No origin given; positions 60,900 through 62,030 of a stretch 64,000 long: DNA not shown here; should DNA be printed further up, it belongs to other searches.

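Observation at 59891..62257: M50-like membrane metalloprotease, unknown 276-aa protein and a 44-aa peptide with DDDDDDK tail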

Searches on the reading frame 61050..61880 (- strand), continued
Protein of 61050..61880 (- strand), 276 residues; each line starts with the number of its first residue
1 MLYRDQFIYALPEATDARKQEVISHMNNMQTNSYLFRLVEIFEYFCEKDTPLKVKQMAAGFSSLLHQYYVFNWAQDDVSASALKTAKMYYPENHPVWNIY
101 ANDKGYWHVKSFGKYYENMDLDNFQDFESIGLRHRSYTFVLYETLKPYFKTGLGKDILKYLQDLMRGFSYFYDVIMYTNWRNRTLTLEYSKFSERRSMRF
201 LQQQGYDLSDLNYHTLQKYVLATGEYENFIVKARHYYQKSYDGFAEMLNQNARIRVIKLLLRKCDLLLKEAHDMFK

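Call 60: fold_search(model_id=the predicted structure, library=pdb)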
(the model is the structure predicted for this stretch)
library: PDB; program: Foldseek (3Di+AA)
matches with E <= 10: 317; with E <= 0.001: 0
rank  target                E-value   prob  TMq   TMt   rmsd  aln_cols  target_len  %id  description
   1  3n3d_A                1.1e-02  1.00  0.62  0.55   5.9       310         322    9  Crystal structure of geranylgeranyl pyrophosphate synthase from lactobacillus brevis atcc 367 (released 2010-06-02)
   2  3n3d_B                1.4e-02  1.00  0.59  0.53   6.6       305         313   11  Crystal structure of geranylgeranyl pyrophosphate synthase from lactobacillus brevis atcc 367 (released 2010-06-02)
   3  3pko_A                1.7e-02  1.00  0.58  0.50   6.6       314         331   10  Crystal structure of geranylgeranyl pyrophosphate synthase from lactobacillus brevis atcc 367 complexed with citrate (released 2010-11-24)
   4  9hjz_B                2.6e-02  1.00  0.54  0.52   7.1       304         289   12  Crystal structure of human geranylgeranyl diphosphate synthase mutant Y246D (released 2025-06-25)
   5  3mzv_A                3.0e-02  1.00  0.48  0.45   8.0       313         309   14  Crystal structure of a decaprenyl diphosphate synthase from Rhodobacter capsulatus (released 2010-06-09)
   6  9csl_B                3.1e-02  1.00  0.57  0.55   5.7       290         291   12  Structure of mutant human geranylgeranyl pyrophosphate synthase (Y246D-C247L) in complex with isopentenyl pyrophosphat (released 2025-01-29)
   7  3qqv                  3.2e-02  1.00  0.50  0.41   8.8       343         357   12  Crystal structure of geranylgeranyl pyrophosphate synthase from corynebacterium glutamicum complexed with isoprenyl diph (released 2011-03-02)
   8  6r4v_C                3.7e-02  1.00  0.54  0.51   6.6       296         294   12  Crystal structure of human geranylgeranyl diphosphate synthase bound to ibandronate (released 2019-09-18)
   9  6g32_E                4.6e-02  1.00  0.52  0.51   7.1       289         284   12  Crystal structure of human geranylgeranyl diphosphate synthase mutant D188Y (released 2018-10-17)
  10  4jxn                  4.6e-02  0.99  0.49  0.46   9.2       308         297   13  CRYSTAL STRUCTURE OF POLYPRENYL SYNTHASE ISP_B (TARGET EFI-509198) FROM Roseobacter denitrificans (released 2013-05-01)
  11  9hjs_D                4.8e-02  1.00  0.54  0.52   6.5       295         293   12  Crystal structure of human geranylgeranyl diphosphate synthase mutant R235C (released 2025-06-25)
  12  1rqj_A                5.1e-02  0.99  0.47  0.44   8.5       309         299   10  Active Conformation of Farnesyl Pyrophosphate Synthase Bound to Isopentyl Pyrophosphate and Risedronate (released 2004-03-02)
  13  6r4v_A                5.5e-02  1.00  0.55  0.53   6.2       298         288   11  Crystal structure of human geranylgeranyl diphosphate synthase bound to ibandronate (released 2019-09-18)
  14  4jyx_H                5.5e-02  1.00  0.56  0.50   7.1       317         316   12  Crystal structure of polyprenyl synthase PATL_3739 (TARGET EFI-509195) FROM PSEUDOALTEROMONAS ATLANTICA, COMPLEX WITH  (released 2013-04-10)
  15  6r4v_F                6.9e-02  0.99  0.50  0.49   7.0       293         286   13  Crystal structure of human geranylgeranyl diphosphate synthase bound to ibandronate (released 2019-09-18)
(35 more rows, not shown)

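Call 83: find_related_loci(query=A1, collection=viral_contigs, flank=5000)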
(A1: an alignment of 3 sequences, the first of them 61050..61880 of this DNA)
Query A1 (276 aa) in viral_contigs; peptide patterns used: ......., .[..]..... (x = any residue, [..] = any of these).
63 stretches matched a pattern, but none encodes a relative of the query by tblastn (E <= 1e-3).

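Call 84: search_protein_families(library=padloc, proteins=[window:61050-61880:-], max_evalue=0.1)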
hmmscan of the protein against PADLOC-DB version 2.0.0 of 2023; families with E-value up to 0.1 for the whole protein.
window:61050-61880:- (276 aa): 0 families
